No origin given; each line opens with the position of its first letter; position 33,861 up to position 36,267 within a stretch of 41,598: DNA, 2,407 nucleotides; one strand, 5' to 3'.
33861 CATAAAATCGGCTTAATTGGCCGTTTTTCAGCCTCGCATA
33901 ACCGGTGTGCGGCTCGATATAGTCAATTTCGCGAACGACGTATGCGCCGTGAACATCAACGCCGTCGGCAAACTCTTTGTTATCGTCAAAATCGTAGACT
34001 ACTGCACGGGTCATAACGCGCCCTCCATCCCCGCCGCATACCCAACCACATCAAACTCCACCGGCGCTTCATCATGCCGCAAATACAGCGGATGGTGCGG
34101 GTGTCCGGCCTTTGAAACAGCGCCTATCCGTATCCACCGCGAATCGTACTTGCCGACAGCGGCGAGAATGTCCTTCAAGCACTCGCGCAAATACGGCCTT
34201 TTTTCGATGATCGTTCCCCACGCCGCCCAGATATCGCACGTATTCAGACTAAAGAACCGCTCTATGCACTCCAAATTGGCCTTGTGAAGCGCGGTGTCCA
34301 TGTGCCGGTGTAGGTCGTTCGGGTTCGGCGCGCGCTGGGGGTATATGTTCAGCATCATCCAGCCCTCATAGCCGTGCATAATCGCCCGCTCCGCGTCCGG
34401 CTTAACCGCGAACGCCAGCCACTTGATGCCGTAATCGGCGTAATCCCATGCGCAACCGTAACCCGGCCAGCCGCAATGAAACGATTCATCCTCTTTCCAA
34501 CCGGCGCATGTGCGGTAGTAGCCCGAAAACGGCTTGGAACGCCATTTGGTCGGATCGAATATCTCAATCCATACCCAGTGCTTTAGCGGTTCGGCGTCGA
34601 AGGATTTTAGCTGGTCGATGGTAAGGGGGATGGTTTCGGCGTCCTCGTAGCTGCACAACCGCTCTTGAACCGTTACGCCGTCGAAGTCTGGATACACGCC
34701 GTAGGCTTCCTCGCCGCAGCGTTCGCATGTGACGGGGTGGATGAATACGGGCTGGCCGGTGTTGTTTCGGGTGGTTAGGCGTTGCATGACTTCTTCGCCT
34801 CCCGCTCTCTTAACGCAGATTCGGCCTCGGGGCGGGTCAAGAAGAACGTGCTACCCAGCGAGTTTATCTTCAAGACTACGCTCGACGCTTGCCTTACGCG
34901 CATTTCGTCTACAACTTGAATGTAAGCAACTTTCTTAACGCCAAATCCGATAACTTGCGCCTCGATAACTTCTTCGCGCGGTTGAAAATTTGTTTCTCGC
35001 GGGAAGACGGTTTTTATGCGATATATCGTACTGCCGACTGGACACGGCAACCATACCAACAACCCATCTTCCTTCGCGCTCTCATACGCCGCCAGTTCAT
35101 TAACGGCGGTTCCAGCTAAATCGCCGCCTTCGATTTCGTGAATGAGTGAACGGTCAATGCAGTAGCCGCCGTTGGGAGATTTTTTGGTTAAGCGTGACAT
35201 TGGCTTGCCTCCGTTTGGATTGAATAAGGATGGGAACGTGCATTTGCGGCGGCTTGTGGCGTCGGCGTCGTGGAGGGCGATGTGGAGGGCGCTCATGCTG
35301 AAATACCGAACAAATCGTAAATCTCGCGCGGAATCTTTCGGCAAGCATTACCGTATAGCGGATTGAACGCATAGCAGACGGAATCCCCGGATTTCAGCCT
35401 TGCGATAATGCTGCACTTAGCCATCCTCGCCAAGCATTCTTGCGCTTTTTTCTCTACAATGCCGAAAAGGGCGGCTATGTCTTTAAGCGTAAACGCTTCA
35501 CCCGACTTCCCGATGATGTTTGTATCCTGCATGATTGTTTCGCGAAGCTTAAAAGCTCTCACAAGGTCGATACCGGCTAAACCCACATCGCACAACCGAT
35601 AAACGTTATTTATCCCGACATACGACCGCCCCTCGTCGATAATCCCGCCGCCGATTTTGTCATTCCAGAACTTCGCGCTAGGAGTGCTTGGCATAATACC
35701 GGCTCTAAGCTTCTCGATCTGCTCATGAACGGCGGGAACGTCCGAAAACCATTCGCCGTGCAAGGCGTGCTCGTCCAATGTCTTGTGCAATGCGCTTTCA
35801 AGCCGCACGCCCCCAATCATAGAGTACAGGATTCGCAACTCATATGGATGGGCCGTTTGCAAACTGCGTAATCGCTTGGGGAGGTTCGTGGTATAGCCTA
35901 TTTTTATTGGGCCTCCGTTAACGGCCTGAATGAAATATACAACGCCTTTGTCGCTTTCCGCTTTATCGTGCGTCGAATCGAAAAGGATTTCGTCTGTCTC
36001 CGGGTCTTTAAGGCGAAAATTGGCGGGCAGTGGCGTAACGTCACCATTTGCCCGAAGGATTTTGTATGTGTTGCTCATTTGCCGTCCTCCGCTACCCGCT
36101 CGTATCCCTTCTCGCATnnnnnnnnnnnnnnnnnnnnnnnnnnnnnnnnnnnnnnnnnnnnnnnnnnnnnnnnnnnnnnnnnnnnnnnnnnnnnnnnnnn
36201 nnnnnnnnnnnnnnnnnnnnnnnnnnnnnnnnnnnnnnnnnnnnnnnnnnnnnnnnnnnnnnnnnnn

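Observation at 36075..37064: Single phage protein combining a sigma-70 region 4 domain with an RNA polymerase alpha-subunit C-terminal domain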

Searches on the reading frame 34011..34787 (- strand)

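Call 9: search_protein_families(library=pfam, proteins=[window:34011-34787:-], max_evalue=0.01)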
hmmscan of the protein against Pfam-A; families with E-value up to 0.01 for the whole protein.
window:34011-34787:- (258 aa): 1 family
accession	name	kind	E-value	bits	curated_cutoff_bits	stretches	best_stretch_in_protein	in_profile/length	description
PF07799.17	DUF1643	-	1.2e-17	64.7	22.5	1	135-234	41-134/134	Protein of unknown function (DUF1643)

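Call 10: search_protein_families(library=phrogs, proteins=[window:34011-34787:-], max_evalue=0.001)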
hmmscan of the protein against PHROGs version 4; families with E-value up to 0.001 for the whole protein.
window:34011-34787:- (258 aa): 1 family
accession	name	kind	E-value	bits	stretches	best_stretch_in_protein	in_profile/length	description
phrog_3230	-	unknown function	1.8e-13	51.6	1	135-246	60-164/167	-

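Call 90: search_protein_families(library=padloc, proteins=[window:34011-34787:-], max_evalue=0.001)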
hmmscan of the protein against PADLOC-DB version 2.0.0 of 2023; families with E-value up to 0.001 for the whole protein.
window:34011-34787:- (258 aa): 0 families

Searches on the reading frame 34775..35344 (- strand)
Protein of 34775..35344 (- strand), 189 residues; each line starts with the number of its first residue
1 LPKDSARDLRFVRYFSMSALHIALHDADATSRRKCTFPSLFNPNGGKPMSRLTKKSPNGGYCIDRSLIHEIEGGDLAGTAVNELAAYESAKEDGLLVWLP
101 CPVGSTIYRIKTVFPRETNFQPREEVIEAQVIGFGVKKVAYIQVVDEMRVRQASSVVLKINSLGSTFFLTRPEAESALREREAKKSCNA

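Call 9: search_protein_families(library=pfam, proteins=[window:34775-35344:-], max_evalue=0.01)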
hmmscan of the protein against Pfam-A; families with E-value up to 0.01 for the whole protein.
window:34775-35344:- (189 aa): 0 families

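Call 10: search_protein_families(library=phrogs, proteins=[window:34775-35344:-], max_evalue=0.001)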
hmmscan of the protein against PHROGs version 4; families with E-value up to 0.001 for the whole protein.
window:34775-35344:- (189 aa): 2 families
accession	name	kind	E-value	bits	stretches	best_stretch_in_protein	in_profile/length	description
phrog_38832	-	unknown function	3.4e-08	34.5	1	76-180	78-182/186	-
phrog_36771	-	unknown function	0.00014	22.9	1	77-178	4-93/105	-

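Call 90: search_protein_families(library=padloc, proteins=[window:34775-35344:-], max_evalue=0.001)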
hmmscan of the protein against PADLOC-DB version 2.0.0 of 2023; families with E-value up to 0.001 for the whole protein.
window:34775-35344:- (189 aa): 0 families

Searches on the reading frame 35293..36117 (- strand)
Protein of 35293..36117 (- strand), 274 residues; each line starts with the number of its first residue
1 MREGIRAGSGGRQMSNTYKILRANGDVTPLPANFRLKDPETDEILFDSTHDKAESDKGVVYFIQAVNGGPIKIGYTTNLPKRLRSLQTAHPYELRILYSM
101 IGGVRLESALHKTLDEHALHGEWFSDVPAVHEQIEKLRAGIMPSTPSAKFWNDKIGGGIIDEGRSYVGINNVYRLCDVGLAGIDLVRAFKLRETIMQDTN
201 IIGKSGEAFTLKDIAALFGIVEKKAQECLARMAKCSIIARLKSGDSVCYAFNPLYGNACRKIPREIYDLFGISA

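Call 9: search_protein_families(library=pfam, proteins=[window:35293-36117:-], max_evalue=0.01)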
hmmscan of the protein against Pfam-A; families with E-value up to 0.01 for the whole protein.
window:35293-36117:- (274 aa): 2 families
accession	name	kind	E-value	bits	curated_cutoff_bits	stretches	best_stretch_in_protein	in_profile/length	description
PF13455.12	MUG113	-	3.2e-13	50.5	22.3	1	72-125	2-60/73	Meiotically up-regulated gene 113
PF10544.15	T5orf172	-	5e-10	40.2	20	1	58-134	1-93/101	T5orf172 domain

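Call 10: search_protein_families(library=phrogs, proteins=[window:35293-36117:-], max_evalue=0.001)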
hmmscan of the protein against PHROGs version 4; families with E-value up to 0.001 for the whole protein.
window:35293-36117:- (274 aa): 5 families
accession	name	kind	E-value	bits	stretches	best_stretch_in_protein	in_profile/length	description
phrog_8130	-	unknown function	1.1e-18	68.5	1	48-127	170-251/434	-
phrog_4284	-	unknown function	2.4e-13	51.2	1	51-125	78-152/171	-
phrog_5032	-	unknown function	2.2e-07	31.7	1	46-136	66-159/178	-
phrog_8604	-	unknown function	2e-06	28.6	1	56-138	123-198/200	-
phrog_681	-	DNA, RNA and nucleotide metabolism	8.5e-05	22.3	1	55-125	437-515/576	endonuclease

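Call 90: search_protein_families(library=padloc, proteins=[window:35293-36117:-], max_evalue=0.001)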
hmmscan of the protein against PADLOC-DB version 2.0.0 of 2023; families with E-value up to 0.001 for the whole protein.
window:35293-36117:- (274 aa): 1 family
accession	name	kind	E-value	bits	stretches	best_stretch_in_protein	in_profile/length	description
PDLC05043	PDC-S57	-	0.00039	18.1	1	70-116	18-67/221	-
